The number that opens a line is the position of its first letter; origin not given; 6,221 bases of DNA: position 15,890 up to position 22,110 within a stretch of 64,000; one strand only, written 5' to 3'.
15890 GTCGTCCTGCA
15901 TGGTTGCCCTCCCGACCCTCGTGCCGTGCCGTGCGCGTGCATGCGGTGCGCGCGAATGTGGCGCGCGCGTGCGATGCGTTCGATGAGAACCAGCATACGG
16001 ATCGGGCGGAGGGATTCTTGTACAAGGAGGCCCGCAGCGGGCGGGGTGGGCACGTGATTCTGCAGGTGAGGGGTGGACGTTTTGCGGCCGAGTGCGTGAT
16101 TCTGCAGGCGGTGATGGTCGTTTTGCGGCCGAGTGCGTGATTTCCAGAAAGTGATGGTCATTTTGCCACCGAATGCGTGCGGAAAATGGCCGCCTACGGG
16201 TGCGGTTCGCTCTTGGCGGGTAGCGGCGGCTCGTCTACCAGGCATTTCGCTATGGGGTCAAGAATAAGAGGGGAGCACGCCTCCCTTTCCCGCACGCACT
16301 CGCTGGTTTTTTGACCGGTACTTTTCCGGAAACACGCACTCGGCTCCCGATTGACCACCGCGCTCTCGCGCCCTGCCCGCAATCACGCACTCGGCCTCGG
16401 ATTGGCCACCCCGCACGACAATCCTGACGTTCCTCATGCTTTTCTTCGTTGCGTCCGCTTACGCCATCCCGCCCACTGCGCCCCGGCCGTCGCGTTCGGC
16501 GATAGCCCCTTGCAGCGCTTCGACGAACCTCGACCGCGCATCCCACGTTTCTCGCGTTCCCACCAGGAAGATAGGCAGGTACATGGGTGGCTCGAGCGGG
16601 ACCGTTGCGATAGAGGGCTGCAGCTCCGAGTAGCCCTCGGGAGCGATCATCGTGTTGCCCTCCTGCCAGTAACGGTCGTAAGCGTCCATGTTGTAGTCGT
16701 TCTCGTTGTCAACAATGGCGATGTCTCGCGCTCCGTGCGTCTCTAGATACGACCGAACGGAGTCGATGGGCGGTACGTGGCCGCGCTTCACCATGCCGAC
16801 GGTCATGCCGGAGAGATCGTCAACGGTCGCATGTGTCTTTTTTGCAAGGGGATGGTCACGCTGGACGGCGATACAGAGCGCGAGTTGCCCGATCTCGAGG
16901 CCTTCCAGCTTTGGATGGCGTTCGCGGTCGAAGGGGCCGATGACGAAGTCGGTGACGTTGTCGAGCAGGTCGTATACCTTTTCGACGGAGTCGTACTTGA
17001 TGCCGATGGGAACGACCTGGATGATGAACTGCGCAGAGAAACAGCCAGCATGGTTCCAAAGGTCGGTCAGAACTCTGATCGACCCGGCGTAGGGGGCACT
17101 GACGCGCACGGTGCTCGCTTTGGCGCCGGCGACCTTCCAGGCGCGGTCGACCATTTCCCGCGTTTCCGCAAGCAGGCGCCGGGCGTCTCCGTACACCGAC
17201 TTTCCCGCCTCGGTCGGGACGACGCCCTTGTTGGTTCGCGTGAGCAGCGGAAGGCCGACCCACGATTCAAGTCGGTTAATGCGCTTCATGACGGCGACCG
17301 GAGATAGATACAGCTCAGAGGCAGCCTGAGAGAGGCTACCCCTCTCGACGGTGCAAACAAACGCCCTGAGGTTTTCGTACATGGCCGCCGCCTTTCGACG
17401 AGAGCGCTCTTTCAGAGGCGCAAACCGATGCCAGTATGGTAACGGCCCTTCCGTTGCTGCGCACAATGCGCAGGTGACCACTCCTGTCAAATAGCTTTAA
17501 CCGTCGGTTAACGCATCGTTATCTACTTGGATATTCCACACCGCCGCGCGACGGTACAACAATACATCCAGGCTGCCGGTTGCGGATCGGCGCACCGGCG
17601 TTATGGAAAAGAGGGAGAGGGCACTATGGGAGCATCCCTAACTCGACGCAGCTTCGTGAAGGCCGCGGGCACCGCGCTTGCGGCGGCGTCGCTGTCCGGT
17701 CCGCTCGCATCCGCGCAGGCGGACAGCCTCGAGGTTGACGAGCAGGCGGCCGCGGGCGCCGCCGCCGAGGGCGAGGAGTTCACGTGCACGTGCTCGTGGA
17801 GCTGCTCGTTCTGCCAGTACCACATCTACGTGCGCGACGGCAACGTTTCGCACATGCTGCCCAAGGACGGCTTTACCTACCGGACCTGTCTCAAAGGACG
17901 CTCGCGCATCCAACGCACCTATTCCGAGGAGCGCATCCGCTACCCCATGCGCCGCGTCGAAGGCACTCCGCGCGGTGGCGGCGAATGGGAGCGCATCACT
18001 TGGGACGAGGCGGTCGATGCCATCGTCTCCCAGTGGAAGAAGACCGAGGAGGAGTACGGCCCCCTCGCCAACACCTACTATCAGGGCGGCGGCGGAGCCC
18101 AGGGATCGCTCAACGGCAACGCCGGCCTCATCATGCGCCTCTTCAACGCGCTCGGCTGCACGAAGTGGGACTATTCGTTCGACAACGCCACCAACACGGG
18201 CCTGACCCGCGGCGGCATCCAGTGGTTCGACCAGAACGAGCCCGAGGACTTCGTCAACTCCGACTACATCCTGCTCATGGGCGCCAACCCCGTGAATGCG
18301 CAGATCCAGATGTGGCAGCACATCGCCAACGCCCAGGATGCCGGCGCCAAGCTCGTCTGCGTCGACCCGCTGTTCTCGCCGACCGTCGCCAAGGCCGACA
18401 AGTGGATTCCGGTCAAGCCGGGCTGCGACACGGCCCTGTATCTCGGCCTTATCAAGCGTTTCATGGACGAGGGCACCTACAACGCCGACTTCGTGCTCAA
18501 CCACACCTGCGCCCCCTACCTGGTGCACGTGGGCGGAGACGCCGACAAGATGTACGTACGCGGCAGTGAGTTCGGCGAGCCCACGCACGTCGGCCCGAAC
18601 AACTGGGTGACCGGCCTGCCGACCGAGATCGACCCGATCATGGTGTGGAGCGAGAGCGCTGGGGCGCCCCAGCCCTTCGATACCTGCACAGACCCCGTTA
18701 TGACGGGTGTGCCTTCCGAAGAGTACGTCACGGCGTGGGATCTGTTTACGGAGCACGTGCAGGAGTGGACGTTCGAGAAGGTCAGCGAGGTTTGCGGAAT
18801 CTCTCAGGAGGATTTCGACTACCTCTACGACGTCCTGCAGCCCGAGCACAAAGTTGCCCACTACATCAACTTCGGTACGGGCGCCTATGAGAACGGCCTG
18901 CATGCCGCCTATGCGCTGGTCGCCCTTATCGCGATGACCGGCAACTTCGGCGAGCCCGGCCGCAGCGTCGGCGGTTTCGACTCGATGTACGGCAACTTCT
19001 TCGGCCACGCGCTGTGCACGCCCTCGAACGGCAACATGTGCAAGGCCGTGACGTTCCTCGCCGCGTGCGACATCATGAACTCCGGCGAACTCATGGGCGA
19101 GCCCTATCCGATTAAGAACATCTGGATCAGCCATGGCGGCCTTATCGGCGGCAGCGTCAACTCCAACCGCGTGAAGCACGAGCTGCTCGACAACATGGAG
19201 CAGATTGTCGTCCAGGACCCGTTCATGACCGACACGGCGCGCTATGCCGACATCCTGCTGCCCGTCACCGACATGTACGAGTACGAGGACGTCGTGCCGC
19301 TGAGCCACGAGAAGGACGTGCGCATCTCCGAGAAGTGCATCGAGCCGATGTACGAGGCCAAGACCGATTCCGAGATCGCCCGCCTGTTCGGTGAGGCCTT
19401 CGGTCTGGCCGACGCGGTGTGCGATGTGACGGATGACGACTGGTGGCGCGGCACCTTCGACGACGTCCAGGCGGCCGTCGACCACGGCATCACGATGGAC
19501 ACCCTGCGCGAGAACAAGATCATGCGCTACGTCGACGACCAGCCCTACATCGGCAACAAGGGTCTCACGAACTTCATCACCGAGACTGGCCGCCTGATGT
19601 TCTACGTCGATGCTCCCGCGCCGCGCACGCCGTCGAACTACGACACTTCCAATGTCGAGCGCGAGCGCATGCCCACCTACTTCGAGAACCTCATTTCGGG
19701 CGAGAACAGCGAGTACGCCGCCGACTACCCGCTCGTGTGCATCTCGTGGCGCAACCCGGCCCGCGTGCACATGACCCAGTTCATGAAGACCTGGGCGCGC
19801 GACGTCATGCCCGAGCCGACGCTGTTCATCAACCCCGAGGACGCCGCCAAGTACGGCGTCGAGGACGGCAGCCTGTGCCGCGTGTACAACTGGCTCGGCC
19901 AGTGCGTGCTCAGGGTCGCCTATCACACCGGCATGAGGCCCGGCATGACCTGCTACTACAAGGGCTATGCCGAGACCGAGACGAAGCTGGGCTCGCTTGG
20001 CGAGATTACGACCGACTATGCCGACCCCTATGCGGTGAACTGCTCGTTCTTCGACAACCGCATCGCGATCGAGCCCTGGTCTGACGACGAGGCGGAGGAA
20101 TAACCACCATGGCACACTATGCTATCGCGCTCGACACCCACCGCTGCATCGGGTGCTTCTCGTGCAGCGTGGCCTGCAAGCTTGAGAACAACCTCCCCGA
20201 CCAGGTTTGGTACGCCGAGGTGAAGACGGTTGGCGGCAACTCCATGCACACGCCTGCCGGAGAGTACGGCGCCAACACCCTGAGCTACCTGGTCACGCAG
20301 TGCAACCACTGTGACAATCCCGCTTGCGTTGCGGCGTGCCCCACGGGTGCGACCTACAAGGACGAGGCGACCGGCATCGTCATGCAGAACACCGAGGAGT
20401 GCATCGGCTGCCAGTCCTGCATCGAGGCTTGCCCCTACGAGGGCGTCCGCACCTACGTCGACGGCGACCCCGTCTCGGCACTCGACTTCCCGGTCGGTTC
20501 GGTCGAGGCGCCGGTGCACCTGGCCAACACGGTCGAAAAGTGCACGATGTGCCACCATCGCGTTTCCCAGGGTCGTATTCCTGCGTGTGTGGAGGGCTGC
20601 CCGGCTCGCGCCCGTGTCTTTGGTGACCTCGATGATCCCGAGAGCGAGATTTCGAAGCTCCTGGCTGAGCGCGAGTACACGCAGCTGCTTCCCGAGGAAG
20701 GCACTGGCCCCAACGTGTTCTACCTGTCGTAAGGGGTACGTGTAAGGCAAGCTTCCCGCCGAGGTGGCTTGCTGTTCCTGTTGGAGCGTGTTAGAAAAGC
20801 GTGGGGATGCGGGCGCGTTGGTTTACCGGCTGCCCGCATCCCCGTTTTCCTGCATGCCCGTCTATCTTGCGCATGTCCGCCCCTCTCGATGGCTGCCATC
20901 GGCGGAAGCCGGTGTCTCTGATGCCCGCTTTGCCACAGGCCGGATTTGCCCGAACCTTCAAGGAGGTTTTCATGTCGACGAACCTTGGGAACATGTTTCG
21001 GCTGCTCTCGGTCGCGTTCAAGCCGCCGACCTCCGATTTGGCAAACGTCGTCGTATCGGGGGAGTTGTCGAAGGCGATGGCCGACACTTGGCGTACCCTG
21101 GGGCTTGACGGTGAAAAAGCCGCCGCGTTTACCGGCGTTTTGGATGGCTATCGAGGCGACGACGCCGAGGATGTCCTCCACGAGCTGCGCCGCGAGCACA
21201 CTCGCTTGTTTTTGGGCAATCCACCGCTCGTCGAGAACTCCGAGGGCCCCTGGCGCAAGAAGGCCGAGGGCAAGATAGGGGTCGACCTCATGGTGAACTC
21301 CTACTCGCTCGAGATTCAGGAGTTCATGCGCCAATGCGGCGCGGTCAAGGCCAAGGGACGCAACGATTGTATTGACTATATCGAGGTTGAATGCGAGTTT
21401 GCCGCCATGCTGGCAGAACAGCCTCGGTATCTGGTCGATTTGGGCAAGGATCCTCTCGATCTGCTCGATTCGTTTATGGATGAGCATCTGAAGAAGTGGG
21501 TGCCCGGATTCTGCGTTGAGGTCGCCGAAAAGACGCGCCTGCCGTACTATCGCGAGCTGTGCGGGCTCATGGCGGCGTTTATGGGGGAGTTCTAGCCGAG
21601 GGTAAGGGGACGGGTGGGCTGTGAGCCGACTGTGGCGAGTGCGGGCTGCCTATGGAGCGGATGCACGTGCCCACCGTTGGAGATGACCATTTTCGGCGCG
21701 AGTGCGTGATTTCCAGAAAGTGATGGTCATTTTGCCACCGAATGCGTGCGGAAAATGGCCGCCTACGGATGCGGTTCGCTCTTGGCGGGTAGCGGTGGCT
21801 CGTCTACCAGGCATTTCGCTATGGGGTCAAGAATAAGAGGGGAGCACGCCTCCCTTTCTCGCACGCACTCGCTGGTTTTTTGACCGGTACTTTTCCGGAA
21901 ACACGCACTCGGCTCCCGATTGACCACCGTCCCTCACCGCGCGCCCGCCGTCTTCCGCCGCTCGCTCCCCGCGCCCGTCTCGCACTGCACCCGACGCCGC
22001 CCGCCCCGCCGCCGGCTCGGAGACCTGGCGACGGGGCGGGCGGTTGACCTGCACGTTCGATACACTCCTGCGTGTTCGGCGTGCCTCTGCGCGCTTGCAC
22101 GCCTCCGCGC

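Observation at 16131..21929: LysR + Tat-molybdoenzyme cassette bracketed by 230-bp direct repeats with only 3 mismatches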

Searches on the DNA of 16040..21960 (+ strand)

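Call 76: search_dna_similar(query=window:16040-21960:+, collection=plasmids, mode=distant, max_rows=8)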
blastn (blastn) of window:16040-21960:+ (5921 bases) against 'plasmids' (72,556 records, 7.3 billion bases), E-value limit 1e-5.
Records with a match: 12; places in all: 12; records where one place covers at least 80% of the query: 0.
Best place of each record, by identity: 90-95% 3; 80-90% 4; 60-80% 5.
By first word of the organism name: Haloferax 3; Halomicrobium 2; Ralstonia 2; Azoarcus 1; Aeromonas 1; Azospirillum 1; Cupriavidus 1; Jannaschia 1.
By predicted mobility (MOB-suite, as given by PLSDB): non-mobilizable 10; mobilizable 2.
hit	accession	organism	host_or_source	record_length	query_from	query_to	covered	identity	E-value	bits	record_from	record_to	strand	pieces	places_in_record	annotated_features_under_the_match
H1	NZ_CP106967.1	Haloferax alexandrinus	-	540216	2303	2453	3%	72.8%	2e-13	89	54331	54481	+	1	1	molybdopterin-dependent oxidoreductase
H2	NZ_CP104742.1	Haloferax lucentense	-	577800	2303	2453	3%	72.2%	2e-12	84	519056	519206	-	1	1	molybdopterin-dependent oxidoreductase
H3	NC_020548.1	Azoarcus sp. KH32C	-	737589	4258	4399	2%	70.6%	6e-6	63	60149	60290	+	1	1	4Fe-4S dicluster domain-containing protein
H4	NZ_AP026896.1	Aeromonas caviae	Microbe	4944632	4262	4401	2%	71.4%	5e-7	67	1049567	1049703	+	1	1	none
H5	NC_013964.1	Haloferax volcanii DS2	-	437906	2303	2399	2%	77.3%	3e-10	77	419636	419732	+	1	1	molybdopterin-dependent oxidoreductase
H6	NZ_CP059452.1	Azospirillum brasilense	Prokaryotes,soil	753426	3170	3230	1%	83.6%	5e-7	66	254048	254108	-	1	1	molybdopterin oxidoreductase family protein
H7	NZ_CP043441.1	Cupriavidus campinensis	cell culture,soil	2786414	3169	3230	1%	82.3%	6e-6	64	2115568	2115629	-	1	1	none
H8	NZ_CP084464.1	Halomicrobium salinisoli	cell culture,gobi saline soil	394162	3773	3830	1%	84.5%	2e-6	65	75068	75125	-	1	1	molybdopterin-dependent oxidoreductase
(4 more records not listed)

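Call 77: search_dna_similar(query=window:16040-21960:+, collection=phages, mode=distant, max_rows=8)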
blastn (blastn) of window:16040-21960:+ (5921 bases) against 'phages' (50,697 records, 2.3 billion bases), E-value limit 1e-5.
No match.
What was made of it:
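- No link to plasmids or phages (calls 76, 77).
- Tried and rejected: Plasmid and phage collections showed only weak coding similarity or nothing (calls 76, 77).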
